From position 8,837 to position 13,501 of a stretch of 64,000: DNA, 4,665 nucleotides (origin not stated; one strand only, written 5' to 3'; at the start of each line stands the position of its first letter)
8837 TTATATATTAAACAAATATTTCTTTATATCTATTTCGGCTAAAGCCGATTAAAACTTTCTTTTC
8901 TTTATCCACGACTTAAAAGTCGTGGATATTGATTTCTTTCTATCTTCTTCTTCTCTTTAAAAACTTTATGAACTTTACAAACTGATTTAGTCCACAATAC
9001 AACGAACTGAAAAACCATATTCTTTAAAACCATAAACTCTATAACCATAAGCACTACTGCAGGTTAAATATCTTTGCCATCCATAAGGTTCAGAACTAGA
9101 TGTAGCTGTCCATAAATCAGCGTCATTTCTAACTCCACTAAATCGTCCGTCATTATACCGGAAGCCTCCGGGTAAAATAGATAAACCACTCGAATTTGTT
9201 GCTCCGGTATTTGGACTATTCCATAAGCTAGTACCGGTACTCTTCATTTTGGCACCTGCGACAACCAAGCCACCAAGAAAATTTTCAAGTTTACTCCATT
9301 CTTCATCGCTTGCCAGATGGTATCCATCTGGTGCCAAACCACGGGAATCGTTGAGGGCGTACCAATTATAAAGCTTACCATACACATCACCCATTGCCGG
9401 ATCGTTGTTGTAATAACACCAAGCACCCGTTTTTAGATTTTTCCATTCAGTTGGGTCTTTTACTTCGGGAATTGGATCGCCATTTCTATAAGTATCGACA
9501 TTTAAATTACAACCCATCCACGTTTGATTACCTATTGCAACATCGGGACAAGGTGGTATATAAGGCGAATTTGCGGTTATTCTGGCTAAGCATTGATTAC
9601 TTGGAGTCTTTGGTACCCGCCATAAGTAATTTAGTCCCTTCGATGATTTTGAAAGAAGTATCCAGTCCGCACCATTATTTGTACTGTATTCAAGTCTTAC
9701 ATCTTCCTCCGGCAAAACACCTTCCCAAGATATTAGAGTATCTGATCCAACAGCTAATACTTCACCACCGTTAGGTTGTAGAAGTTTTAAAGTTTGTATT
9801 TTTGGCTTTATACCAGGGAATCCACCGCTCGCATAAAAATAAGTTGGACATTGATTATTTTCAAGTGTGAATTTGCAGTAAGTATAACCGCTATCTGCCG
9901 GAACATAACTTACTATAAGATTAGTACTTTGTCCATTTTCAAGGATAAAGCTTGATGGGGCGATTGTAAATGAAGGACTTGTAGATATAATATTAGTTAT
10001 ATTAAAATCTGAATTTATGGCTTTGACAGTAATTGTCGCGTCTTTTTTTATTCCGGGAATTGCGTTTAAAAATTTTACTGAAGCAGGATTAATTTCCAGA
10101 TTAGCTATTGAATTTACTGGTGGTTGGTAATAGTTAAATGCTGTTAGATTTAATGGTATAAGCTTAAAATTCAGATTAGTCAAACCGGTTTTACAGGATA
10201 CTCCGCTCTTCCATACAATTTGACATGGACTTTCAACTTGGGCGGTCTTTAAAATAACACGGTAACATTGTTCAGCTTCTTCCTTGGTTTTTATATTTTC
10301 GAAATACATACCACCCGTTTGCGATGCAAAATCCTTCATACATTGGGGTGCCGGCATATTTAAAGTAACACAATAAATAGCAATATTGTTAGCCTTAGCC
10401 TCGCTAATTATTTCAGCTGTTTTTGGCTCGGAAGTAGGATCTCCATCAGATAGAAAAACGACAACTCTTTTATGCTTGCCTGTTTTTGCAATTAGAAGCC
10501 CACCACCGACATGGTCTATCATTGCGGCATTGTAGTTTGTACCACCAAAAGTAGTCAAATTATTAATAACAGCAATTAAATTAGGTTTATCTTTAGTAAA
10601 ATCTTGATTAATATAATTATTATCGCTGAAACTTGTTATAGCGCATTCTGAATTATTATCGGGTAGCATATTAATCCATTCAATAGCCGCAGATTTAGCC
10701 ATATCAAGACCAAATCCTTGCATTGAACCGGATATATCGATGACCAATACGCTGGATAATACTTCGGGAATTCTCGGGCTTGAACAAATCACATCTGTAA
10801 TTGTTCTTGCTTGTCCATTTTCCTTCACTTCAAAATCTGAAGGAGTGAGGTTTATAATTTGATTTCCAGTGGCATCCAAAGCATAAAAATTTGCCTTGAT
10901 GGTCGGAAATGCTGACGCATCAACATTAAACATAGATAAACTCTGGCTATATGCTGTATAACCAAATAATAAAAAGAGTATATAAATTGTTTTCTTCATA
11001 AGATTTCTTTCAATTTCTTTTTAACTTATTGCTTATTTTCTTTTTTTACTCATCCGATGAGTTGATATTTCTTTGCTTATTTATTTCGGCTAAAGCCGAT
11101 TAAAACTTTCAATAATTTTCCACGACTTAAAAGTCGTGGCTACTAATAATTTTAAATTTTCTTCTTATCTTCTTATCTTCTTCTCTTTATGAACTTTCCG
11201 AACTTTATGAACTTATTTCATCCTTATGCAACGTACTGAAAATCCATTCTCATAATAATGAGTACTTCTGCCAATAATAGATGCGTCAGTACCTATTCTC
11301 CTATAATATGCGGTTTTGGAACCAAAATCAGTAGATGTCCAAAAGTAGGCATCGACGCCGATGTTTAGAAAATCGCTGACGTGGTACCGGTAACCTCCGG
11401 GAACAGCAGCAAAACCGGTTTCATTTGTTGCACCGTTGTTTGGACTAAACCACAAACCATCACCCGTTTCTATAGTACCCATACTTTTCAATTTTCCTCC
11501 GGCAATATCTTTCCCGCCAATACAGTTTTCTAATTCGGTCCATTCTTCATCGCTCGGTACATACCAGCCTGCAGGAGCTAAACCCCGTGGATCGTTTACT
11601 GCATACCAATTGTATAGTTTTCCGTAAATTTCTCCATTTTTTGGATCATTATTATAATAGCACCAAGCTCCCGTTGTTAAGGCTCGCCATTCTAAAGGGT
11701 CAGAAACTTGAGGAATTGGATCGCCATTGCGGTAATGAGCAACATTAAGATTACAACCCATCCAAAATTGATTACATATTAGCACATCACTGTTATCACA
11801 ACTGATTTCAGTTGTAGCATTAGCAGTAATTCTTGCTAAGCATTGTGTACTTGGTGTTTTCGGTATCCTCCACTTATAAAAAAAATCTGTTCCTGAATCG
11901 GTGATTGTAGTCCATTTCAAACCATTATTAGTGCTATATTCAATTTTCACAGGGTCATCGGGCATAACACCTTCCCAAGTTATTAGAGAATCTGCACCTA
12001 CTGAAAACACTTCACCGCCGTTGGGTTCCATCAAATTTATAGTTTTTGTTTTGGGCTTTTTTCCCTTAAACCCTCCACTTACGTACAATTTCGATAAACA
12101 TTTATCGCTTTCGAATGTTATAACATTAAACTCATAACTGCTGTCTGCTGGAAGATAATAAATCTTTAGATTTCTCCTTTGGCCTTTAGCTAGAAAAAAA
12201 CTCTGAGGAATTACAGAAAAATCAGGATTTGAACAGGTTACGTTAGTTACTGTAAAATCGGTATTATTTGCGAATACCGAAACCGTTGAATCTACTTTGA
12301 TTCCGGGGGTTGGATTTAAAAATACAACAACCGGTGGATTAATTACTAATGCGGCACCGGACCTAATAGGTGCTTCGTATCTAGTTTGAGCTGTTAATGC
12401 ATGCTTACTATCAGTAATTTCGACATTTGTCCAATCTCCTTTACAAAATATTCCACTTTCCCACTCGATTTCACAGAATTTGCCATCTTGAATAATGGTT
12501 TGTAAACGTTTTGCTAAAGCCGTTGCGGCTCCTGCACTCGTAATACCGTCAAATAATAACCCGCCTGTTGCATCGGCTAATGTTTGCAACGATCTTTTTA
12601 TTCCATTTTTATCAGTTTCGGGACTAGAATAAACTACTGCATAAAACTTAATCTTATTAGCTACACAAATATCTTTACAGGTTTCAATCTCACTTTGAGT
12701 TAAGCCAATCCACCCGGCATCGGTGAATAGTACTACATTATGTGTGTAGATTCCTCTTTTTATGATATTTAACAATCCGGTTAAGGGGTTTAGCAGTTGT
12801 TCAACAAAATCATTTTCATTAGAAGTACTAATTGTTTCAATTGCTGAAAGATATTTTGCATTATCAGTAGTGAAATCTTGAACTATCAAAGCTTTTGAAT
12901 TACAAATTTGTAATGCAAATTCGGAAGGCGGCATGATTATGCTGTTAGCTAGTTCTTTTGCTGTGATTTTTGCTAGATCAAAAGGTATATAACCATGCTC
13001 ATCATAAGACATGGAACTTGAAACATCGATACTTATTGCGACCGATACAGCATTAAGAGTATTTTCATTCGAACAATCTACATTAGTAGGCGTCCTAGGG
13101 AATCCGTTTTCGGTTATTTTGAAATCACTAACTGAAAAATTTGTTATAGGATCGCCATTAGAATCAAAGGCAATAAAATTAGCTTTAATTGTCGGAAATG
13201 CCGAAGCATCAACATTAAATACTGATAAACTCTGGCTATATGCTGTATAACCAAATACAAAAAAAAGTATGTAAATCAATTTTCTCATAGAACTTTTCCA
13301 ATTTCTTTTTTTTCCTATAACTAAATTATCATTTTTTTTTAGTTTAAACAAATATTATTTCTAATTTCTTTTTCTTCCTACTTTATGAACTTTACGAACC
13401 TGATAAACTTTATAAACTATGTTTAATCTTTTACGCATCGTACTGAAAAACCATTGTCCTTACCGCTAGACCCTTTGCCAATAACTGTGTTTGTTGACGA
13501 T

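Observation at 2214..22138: Head-to-tail tandem array of eight large secreted VWA plus Ig-like plus FISUMP paralogs (a ninth runs off the window)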

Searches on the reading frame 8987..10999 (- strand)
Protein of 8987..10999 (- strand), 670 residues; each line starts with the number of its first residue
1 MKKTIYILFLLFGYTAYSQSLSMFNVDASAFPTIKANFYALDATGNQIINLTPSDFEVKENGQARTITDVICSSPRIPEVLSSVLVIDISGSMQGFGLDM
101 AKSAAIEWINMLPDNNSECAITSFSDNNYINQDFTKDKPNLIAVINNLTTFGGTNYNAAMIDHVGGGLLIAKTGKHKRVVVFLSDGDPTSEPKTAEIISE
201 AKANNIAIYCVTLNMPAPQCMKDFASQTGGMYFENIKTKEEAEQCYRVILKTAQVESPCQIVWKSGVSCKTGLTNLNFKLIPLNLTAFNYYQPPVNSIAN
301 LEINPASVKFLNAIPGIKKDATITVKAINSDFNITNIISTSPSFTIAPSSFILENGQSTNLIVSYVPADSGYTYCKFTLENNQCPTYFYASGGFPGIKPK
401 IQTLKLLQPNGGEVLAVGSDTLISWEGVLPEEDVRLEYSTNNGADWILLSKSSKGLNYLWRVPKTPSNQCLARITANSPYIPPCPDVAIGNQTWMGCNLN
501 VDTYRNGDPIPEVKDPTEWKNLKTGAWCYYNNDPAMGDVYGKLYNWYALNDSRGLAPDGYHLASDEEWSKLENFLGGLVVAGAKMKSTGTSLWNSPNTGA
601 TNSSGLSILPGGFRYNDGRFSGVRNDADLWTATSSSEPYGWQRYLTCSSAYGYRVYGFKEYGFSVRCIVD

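Call 4: search_protein_families(library=pfam, proteins=[window:8987-10999:-], max_evalue=0.01)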
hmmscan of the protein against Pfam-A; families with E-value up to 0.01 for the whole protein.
window:8987-10999:- (670 aa): 4 families
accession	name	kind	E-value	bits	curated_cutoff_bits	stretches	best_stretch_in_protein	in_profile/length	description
PF09603.15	Fib_succ_major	-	2.8e-45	155.3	33.9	1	487-668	1-186/187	Fibrobacter succinogenes major domain (Fib_succ_major)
PF00092.34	VWA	-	3.4e-13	50.6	23.8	1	84-235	3-162/174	von Willebrand factor type A domain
PF13519.12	VWA_2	-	3.2e-12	47.4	27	1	84-186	2-106/107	von Willebrand factor type A domain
PF10138.15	vWA-TerF-like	-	0.00044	20.9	29.4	1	84-206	5-134/200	vWA found in TerF C terminus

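Call 5: search_protein_families(library=ncbifam, proteins=[window:8987-10999:-], max_evalue=0.01)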
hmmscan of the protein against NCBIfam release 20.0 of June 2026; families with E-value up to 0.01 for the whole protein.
window:8987-10999:- (670 aa): 5 families
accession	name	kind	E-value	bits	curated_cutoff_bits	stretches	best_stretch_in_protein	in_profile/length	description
TIGR02145.1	Fib_succ_major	domain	3.2e-24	86.6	41.65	1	487-670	14-176/176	FISUMP domain-containing protein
TIGR03436.1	acidobact_VWFA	subfamily_domain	5.5e-20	72.1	81.25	1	34-235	10-267/324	VWA domain-containing protein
TIGR03788.1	marine_srt_targ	equivalog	1.9e-06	26.7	551.65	1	84-247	275-439/629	marine proteobacterial sortase target protein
NF012200.0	choice_anch_D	domain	0.0074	16.8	45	0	299-382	15-104/108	choice-of-anchor D domain-containing protein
NF008230.0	PRK10997.1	equivalog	0.01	15.1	500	0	84-158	327-401/487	ATPase RavA stimulator ViaA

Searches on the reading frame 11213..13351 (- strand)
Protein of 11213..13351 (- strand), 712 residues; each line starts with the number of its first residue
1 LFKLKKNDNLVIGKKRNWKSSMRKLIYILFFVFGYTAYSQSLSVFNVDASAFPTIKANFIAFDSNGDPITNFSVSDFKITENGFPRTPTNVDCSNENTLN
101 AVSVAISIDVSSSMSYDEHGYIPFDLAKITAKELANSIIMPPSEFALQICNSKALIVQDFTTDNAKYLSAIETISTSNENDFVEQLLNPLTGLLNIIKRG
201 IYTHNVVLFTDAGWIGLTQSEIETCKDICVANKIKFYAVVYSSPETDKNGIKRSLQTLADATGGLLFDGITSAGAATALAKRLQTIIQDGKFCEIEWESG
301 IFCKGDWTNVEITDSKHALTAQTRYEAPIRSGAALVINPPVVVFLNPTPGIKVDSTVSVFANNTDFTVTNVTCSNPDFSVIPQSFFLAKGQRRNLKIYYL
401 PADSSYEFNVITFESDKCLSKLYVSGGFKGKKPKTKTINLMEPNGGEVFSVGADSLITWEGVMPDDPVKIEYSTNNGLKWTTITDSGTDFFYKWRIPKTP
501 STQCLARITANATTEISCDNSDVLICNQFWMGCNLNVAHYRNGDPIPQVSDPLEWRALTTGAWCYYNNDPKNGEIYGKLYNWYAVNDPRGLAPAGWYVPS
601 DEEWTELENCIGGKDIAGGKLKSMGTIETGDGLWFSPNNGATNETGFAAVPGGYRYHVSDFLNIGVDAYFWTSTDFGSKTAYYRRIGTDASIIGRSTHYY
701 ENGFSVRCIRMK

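Call 4: search_protein_families(library=pfam, proteins=[window:11213-13351:-], max_evalue=0.01)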
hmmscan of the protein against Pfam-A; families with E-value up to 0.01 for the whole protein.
window:11213-13351:- (712 aa): 2 families
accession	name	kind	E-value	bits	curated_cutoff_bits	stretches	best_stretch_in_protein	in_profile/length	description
PF09603.15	Fib_succ_major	-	6e-45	154.2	33.9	1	523-710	1-187/187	Fibrobacter succinogenes major domain (Fib_succ_major)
PF13519.12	VWA_2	-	1.1e-05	26.4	27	1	106-212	3-106/107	von Willebrand factor type A domain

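Call 5: search_protein_families(library=ncbifam, proteins=[window:11213-13351:-], max_evalue=0.01)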
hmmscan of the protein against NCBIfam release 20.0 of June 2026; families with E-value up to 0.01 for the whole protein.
window:11213-13351:- (712 aa): 2 families
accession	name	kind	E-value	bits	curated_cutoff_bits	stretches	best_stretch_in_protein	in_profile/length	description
TIGR02145.1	Fib_succ_major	domain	5.5e-27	95.6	41.65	1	523-710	14-175/176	FISUMP domain-containing protein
TIGR03436.1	acidobact_VWFA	subfamily_domain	5.6e-10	39.2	81.25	1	55-270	10-266/324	VWA domain-containing protein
